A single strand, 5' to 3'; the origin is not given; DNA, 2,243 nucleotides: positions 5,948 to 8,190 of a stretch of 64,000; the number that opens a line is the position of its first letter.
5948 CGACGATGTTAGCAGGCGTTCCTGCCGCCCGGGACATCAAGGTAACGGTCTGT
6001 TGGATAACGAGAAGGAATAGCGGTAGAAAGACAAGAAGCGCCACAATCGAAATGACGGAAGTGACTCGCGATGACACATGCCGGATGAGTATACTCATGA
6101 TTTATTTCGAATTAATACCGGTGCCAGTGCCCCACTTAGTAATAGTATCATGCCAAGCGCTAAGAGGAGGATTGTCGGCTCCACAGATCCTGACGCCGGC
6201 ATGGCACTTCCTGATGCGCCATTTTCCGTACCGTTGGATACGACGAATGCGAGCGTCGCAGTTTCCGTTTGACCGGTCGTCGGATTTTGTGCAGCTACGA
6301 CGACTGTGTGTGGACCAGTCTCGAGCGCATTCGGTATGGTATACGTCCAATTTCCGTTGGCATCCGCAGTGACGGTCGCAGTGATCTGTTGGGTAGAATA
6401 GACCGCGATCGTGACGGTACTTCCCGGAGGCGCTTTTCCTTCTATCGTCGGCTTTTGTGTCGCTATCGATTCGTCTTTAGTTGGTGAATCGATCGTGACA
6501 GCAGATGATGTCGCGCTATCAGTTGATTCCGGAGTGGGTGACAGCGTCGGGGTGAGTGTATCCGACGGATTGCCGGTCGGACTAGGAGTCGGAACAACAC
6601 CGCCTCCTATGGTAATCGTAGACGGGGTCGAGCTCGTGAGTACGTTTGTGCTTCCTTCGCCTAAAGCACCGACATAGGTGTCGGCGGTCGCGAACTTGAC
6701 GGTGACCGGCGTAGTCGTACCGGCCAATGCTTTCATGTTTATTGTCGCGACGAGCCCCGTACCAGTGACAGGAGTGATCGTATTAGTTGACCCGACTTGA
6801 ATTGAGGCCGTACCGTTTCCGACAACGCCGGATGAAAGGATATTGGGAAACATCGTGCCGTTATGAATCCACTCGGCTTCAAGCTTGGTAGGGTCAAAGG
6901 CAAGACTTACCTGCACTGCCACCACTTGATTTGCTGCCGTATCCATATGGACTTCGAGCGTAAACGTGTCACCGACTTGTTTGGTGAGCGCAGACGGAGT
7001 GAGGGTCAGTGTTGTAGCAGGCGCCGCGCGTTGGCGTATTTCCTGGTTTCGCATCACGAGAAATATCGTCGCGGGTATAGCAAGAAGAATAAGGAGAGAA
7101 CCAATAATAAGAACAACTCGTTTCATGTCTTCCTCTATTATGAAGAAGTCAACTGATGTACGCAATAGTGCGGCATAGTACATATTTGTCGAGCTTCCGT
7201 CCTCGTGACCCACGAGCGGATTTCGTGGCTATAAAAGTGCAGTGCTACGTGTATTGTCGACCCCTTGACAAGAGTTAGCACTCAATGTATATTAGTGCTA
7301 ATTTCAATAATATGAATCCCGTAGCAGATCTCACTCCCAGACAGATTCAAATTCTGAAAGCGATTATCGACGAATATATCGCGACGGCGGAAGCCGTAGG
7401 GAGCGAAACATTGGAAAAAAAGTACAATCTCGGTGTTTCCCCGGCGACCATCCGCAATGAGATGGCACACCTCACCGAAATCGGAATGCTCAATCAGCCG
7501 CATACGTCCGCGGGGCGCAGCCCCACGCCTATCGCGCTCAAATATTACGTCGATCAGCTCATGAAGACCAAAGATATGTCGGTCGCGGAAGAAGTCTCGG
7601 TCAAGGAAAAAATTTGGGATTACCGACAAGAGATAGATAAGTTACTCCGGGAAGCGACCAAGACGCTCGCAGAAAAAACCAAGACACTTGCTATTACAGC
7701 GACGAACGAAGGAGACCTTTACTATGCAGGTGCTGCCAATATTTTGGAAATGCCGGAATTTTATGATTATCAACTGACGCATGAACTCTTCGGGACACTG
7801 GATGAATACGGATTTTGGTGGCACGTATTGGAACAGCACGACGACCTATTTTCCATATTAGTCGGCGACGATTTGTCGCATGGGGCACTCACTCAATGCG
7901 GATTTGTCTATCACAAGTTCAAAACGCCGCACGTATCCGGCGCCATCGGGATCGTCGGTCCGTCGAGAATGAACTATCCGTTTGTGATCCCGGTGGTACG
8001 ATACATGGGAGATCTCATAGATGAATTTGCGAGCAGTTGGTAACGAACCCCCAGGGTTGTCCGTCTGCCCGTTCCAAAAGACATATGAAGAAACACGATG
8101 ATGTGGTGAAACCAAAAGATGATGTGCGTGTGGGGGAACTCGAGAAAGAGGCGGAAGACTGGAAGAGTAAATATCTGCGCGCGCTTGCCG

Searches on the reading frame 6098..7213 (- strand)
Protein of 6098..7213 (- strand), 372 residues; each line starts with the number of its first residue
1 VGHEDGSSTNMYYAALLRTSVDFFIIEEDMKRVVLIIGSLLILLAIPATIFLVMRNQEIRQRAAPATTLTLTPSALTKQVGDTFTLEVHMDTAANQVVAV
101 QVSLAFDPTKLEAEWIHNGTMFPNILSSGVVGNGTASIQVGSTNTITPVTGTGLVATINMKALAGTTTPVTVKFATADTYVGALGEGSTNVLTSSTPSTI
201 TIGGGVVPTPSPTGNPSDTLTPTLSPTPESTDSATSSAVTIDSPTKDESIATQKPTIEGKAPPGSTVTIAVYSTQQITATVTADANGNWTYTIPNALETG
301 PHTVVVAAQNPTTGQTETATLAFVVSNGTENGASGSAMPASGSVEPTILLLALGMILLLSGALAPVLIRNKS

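Call 49: search_protein_families(library=pfam, proteins=[window:6098-7213:-], max_evalue=0.001)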
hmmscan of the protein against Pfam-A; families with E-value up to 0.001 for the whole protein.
window:6098-7213:- (372 aa): 3 families
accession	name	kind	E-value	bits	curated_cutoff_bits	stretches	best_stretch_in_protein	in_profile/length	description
PF19077.6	Big_13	-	6.4e-10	39.9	27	1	245-325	19-100/102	Bacterial Ig-like domain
PF00963.24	Cohesin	-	1.4e-09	38.7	24.1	1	73-175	5-117/139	Cohesin domain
PF17936.7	Big_6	-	4e-05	24.2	27.6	1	246-309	6-68/83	Bacterial Ig domain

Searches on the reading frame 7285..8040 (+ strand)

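Call 49: search_protein_families(library=pfam, proteins=[window:7285-8040:+], max_evalue=0.001)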
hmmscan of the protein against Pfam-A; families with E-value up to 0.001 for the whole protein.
window:7285-8040:+ (252 aa): 2 families
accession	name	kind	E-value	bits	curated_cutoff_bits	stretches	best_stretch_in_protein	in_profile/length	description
PF01628.27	HrcA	-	3.1e-18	67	22.2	1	97-235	86-215/215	HrcA protein C terminal domain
PF03444.21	HrcA_DNA-bdg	-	0.00014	21.9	21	1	15-84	1-69/79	Winged helix-turn-helix transcription repressor, HrcA DNA-binding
